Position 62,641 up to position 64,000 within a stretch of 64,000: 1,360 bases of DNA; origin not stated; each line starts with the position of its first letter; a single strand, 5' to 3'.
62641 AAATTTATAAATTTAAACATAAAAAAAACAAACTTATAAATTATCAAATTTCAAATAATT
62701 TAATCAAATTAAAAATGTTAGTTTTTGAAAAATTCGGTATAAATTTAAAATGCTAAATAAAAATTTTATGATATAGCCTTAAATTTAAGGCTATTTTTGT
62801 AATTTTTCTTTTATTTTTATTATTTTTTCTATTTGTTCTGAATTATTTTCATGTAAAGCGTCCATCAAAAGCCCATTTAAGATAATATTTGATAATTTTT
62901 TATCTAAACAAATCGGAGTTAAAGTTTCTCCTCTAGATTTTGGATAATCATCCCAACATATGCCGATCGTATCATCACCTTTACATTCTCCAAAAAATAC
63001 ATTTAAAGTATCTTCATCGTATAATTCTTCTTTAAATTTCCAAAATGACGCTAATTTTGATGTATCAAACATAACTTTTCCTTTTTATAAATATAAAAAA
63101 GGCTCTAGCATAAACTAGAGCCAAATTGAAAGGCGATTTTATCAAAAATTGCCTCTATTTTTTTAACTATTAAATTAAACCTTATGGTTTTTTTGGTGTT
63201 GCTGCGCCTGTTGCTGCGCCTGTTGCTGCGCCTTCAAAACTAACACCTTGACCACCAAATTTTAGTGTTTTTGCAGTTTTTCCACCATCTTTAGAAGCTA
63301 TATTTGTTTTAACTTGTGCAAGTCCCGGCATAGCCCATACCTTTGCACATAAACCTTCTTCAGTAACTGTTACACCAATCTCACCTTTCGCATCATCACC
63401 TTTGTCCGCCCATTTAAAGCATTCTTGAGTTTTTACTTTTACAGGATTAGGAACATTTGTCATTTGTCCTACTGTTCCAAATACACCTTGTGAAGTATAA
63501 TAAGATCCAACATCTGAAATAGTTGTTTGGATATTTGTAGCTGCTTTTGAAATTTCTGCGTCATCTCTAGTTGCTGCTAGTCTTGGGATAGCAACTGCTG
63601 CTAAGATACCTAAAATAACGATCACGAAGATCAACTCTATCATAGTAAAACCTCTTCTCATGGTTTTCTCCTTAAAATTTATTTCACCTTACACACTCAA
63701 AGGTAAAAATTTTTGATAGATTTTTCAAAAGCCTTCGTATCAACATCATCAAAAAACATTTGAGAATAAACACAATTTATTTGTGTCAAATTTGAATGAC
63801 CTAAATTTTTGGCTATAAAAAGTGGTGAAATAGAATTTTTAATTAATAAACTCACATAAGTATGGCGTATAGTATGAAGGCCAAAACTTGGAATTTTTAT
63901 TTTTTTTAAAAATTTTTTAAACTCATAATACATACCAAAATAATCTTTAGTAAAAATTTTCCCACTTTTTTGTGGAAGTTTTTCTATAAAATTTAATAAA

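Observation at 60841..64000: Duplicated murB 3' end next to an integrase fragment: likely boundary of an integrated element using murB as attB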

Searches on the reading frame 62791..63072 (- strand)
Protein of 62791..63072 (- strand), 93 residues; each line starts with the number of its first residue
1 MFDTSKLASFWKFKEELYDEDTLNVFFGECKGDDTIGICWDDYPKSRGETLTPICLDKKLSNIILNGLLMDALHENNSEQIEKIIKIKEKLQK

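Call 6: search_protein_families(library=pfam, proteins=[window:62791-63072:-], max_evalue=0.01)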
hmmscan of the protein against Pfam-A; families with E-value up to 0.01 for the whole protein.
window:62791-63072:- (93 aa): 0 families

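Call 7: find_encoding_contigs(protein=window:62791-63072:-, flank=10000, max_places=6)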
Protein window:62791-63072:- (93 aa): 2 contigs read that carry it; 1 place shown.
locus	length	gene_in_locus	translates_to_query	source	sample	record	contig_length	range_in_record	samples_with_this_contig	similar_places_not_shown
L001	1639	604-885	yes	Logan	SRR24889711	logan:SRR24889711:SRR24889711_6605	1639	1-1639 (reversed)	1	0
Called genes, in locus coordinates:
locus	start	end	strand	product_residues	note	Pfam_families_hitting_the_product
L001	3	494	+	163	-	?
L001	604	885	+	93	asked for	-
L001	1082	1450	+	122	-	PF03788:LrgA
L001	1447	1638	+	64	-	?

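Call 48: search_protein_families(library=ncbifam, proteins=[window:62791-63072:-], max_evalue=0.01)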
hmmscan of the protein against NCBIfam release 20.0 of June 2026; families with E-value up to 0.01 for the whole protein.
window:62791-63072:- (93 aa): 0 families

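Call 49: search_protein_families(library=phrogs, proteins=[window:62791-63072:-], max_evalue=0.01)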
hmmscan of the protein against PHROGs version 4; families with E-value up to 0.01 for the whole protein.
window:62791-63072:- (93 aa): 0 families
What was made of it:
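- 62791..63072 (-): 93-aa gene of unknown function, downstream of the pilin gene. No hit in Pfam, NCBIfam or PHROGs (calls 6, 48, 49).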

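Call 52: search_dna_similar(query=window:62791-63072:-, collection=phages, mode=protein, max_evalue=0.01, max_rows=8)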
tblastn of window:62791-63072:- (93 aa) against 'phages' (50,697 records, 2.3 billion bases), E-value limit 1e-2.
No match.

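Call 53: search_dna_similar(query=window:62791-63072:-, collection=plasmids, mode=protein, max_evalue=0.01, max_rows=8)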
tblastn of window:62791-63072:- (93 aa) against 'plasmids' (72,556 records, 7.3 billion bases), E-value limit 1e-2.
Records with a match: 4; places in all: 4; records where one place covers at least 80% of the query: 3.
Best place of each record, by identity: <60% 4.
By first word of the organism name: Aliarcobacter 3; Providencia 1.
By predicted mobility (MOB-suite, as given by PLSDB): non-mobilizable 4.
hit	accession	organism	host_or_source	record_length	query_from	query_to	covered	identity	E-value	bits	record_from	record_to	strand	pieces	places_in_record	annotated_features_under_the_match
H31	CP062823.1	Providencia rettgeri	Sus scrofa domesticus,manure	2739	24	77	58%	46.3%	2e-5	47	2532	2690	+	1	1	none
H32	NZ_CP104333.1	Aliarcobacter butzleri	poultry meat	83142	6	80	81%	31.7%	7e-6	49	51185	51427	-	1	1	hypothetical protein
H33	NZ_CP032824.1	Aliarcobacter cryaerophilus ATCC 43158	bovine,cell culture,Aborted bovine ...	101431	6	80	81%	31.7%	7e-6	49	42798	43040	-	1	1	hypothetical protein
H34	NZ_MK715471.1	Aliarcobacter cryaerophilus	Greenshell mussel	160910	6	80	81%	31.7%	7e-6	49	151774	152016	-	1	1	hypothetical protein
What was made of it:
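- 62791..63072 (-): Weak homologues occur on Aliarcobacter plasmids (call 53).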

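Call 55: get_annotated_region(hit=H33, flank=4000)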
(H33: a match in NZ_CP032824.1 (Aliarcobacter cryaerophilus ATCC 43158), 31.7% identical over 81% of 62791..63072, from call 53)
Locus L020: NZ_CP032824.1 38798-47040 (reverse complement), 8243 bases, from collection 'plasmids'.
description: Aliarcobacter cryaerophilus ATCC 43158 plasmid pACRY43158, complete sequence
organism: Aliarcobacter cryaerophilus ATCC 43158 (NCBI taxid 1032070)
taxonomy: Bacteria; Campylobacterota; Epsilonproteobacteria; Campylobacterales; Arcobacteraceae; Aliarcobacter; Aliarcobacter cryaerophilus; Aliarcobacter cryaerophilus ATCC 43158
host: -; source: bovine,cell culture,Aborted bovine fetus, brain; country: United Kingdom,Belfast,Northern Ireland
typing (MOB-suite, as given by PLSDB): non-mobilizable
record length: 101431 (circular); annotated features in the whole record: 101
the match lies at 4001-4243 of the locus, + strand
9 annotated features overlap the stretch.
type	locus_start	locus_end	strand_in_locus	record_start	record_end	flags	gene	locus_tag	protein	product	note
CDS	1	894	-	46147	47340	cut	-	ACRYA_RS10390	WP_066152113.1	hypothetical protein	-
CDS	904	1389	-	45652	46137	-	-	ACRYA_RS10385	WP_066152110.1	hypothetical protein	-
CDS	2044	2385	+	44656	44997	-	-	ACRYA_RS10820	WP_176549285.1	ATP-binding protein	-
CDS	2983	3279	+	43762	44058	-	-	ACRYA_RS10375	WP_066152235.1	hypothetical protein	-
CDS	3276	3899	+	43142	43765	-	-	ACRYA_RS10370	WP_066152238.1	Shedu immune nuclease family protein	-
CDS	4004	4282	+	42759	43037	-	-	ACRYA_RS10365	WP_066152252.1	hypothetical protein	-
CDS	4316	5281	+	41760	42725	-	-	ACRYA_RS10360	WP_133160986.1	hypothetical protein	-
CDS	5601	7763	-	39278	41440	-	-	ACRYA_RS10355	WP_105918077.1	family 16 glycosylhydrolase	GO:0005975 - carbohydrate metabolic process [Evidence IEA]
CDS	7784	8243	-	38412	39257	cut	-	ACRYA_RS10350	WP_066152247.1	glycosyltransferase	-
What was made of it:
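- Tried and rejected: The 93-aa protein has no hit in phage genomes (call 52) and only weak hits to hypothetical genes on Aliarcobacter plasmids (calls 53, 55).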

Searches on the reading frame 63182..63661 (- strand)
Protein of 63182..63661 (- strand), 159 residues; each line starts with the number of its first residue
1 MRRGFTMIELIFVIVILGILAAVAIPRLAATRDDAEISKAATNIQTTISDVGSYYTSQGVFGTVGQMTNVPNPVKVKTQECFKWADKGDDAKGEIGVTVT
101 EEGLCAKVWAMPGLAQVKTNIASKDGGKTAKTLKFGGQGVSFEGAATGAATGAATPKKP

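Call 5: find_encoding_contigs(protein=window:63182-63661:-, flank=10000, max_places=6)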
Protein window:63182-63661:- (159 aa): no gene with exactly this product is on record in the collection.
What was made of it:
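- Tried and rejected: The pilin protein is not on record (call 5).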

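Call 6: search_protein_families(library=pfam, proteins=[window:63182-63661:-], max_evalue=0.01)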
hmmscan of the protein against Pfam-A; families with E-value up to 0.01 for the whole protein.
window:63182-63661:- (159 aa): 1 family
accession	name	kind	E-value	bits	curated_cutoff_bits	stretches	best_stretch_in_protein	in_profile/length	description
PF07963.17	N_methyl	-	1.4e-06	28.1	21.2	1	2-25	4-27/27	Prokaryotic N-terminal methylation motif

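Call 48: search_protein_families(library=ncbifam, proteins=[window:63182-63661:-], max_evalue=0.01)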
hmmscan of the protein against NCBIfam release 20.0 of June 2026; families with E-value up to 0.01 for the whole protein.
window:63182-63661:- (159 aa): 9 families
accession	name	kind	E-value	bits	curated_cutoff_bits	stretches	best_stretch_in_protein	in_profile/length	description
TIGR01710.1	typeII_sec_gspG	equivalog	7.8e-11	42.1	88.85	1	3-56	1-54/134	type II secretion system major pseudopilin GspG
NF041775.1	typeIV_PilA_Myxo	equivalog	5.7e-09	36.3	400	1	2-57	10-65/214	type IV pilin protein PilA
TIGR02532.1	IV_pilin_GFxxxE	domain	6.7e-08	32.1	16.3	1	2-25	1-24/24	prepilin-type N-terminal cleavage/methylation domain-containing protein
TIGR01708.2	typeII_sec_gspH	equivalog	2e-07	31.2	80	1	3-49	2-48/169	type II secretion system minor pseudopilin GspH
NF040999.1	pilin_ComGC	equivalog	3e-05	24.1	75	1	3-55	2-54/84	competence type IV pilus major pilin ComGC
NF007862.0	PRK10574.1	equivalog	7.8e-05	22.8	138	1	2-28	4-30/145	prepilin peptidase-dependent pilin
TIGR02596.1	TIGR02596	subfamily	0.00042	20.4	70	1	5-47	1-43/196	Verru_Chthon cassette protein D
NF041013.1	T4P_ComGE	equivalog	0.0065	16.6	49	0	3-42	4-43/83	competence type IV pilus minor pilin ComGE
NF007800.0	PRK10506.1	equivalog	0.0097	15.7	158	0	2-48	8-54/163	prepilin peptidase-dependent protein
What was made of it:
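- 63182..63661 (-): Type IV pilin-like gene (159 aa) with a C-terminal 12-nt repeat of 3.1 copies at 63197-63233. N_methyl and TIGR02532 (calls 6, 48).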

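Call 49: search_protein_families(library=phrogs, proteins=[window:63182-63661:-], max_evalue=0.01)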
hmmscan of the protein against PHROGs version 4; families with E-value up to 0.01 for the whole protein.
window:63182-63661:- (159 aa): 6 families
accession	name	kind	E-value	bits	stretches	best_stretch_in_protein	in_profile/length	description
phrog_11596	-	unknown function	3.9e-09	37.6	1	3-47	6-50/187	-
phrog_3433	-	moron, auxiliary metabolic gene and host takeover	1e-08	36.3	1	3-45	20-62/127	pilin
phrog_13280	-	unknown function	4.9e-08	33.7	1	3-35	4-36/67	-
phrog_11263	-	unknown function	1e-06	29.4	1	3-38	2-37/72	-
phrog_27437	-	unknown function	1.8e-06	29.2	1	2-47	7-59/140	-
phrog_10597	-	unknown function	0.00032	21.6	1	3-25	5-27/59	-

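Call 54: search_dna_similar(query=window:63182-63661:-, collection=plasmids, mode=protein, max_evalue=0.001, max_rows=10)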
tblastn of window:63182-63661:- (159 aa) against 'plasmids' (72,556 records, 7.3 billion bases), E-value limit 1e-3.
No match.

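Call 57: find_related_loci(query=window:63182-63661:-, collection=metagenome_contigs, flank=10000)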
Query window:63182-63661:- (159 aa) in metagenome_contigs; peptide patterns used: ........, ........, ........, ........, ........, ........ (x = any residue, [..] = any of these).
600 stretches matched a pattern (row limit reached: there are more); 506 encode a relative of the query (tblastn E <= 1e-3); the best 80 are kept; 80 distinct loci.
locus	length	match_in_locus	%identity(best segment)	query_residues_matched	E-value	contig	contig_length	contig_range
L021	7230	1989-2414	84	1-143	7e-76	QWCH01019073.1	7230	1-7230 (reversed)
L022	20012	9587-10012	73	1-142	1e-63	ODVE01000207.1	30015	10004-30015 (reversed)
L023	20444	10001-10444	64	1-143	5e-58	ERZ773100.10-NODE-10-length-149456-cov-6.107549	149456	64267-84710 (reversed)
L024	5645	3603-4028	65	1-143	1e-57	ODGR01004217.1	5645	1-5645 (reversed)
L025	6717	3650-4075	65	1-143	1e-57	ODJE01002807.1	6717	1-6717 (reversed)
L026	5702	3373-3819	63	1-143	3e-57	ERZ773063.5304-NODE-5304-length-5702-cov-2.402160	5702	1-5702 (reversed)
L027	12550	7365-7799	63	1-143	3e-56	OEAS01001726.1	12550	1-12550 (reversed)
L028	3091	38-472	63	1-143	1e-55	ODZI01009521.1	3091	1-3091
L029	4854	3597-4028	65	1-143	4e-55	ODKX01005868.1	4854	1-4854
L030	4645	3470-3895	64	1-142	1e-54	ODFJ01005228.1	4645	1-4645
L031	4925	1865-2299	63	1-143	7e-55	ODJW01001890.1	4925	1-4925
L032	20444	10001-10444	63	1-143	1e-54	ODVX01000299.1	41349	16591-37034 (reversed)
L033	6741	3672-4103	65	1-143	1e-54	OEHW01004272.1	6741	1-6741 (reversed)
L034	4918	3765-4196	64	1-143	6e-54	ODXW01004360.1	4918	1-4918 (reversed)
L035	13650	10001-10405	64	1-143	9e-54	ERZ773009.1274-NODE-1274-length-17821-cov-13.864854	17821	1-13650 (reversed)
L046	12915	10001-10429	60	1-144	2e-46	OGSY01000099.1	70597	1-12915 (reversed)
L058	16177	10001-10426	85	1-143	1e-76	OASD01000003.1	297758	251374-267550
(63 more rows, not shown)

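Call 72: search_protein_families(library=pfam, proteins=[L046:8833-9513:-, L058:12541-13104:+, L058:13159-13797:+, L058:10539-10889:+, L058:8873-9826:-, L058:10962-11384:-, L023:10949-11857:-], max_evalue=0.01)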
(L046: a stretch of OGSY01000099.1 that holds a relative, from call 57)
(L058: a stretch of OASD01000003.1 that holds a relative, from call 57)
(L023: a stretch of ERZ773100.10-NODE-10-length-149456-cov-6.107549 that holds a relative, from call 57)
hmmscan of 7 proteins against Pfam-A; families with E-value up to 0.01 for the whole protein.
L046:8833-9513:- (226 aa): 1 family
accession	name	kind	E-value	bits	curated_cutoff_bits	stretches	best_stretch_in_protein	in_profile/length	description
PF00589.27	Phage_integrase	-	7.6e-17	62.1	27.1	1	55-210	6-168/172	Phage integrase family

L058:12541-13104:+ (187 aa): 2 families
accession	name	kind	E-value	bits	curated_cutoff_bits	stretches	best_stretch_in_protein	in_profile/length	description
PF13102.12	Phage_int_SAM_5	-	9.2e-07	29.6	22.3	1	84-172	2-93/98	Phage integrase SAM-like domain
PF13495.12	Phage_int_SAM_4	-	9.2e-07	29.6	27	1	98-166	13-83/85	Phage integrase, N-terminal SAM-like domain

L058:13159-13797:+ (212 aa): 1 family
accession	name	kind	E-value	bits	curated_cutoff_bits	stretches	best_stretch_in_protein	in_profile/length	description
PF00589.27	Phage_integrase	-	6.2e-21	75.4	27.1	1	1-196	28-168/172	Phage integrase family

L058:10539-10889:+ (116 aa): 0 families

L058:8873-9826:- (317 aa): 1 family
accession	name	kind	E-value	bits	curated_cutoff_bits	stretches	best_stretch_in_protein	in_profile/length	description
PF07751.16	Abi_2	-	8.8e-20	72.2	25.6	1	37-209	2-184/184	Abi-like protein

L058:10962-11384:- (140 aa): 0 families

L023:10949-11857:- (303 aa): 3 families
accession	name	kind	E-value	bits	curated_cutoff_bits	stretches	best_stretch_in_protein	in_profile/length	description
PF00589.27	Phage_integrase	-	2.4e-18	66.9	27.1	1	137-285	22-169/172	Phage integrase family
PF14659.12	Phage_int_SAM_3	-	1.2e-06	29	22.6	1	15-70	2-57/58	Phage integrase, N-terminal SAM-like domain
PF22022.2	Phage_int_M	-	0.0038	17.9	27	0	33-105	19-90/96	Phage integrase central domain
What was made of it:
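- On Tyrosine recombinase (PF00589): The domain is detected (calls 6, 49, 72).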

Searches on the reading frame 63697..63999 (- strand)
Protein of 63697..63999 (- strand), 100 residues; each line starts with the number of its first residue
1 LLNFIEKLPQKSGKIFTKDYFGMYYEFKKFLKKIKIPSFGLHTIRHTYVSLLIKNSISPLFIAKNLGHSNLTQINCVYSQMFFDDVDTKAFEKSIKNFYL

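Call 6: search_protein_families(library=pfam, proteins=[window:63697-63999:-], max_evalue=0.01)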
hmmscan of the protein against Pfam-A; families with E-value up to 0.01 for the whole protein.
window:63697-63999:- (100 aa): 1 family
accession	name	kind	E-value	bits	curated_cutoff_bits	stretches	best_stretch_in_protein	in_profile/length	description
PF00589.27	Phage_integrase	-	9.4e-06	26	27.1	1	26-78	113-165/172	Phage integrase family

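Call 15: find_homologous_proteins(query=window:63700-63999:-, max_evalue=0.00001)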
Query seq(100 aa) (100 aa): 1 proteins with E <= 0.00001 among 8 candidates.
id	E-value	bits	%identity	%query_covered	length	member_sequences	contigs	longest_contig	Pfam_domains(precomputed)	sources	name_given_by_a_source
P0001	6.3e-44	166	100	78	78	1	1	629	PF00589.28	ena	-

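Call 16: find_encoding_contigs(protein=P0001, flank=10000)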
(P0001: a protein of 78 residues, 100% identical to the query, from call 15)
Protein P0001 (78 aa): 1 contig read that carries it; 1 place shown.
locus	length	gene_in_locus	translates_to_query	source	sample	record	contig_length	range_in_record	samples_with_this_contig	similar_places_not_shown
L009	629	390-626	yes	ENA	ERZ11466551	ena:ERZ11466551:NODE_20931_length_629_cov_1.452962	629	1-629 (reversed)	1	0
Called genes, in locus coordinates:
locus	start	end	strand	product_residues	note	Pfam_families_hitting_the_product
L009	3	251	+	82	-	?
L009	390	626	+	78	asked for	PF00589:Phage_integrase (weak)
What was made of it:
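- Tried and rejected: A search with the integrase C-terminus found a single 78-aa protein on a 629-nt contig (calls 15, 16), which adds only 325 nt.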
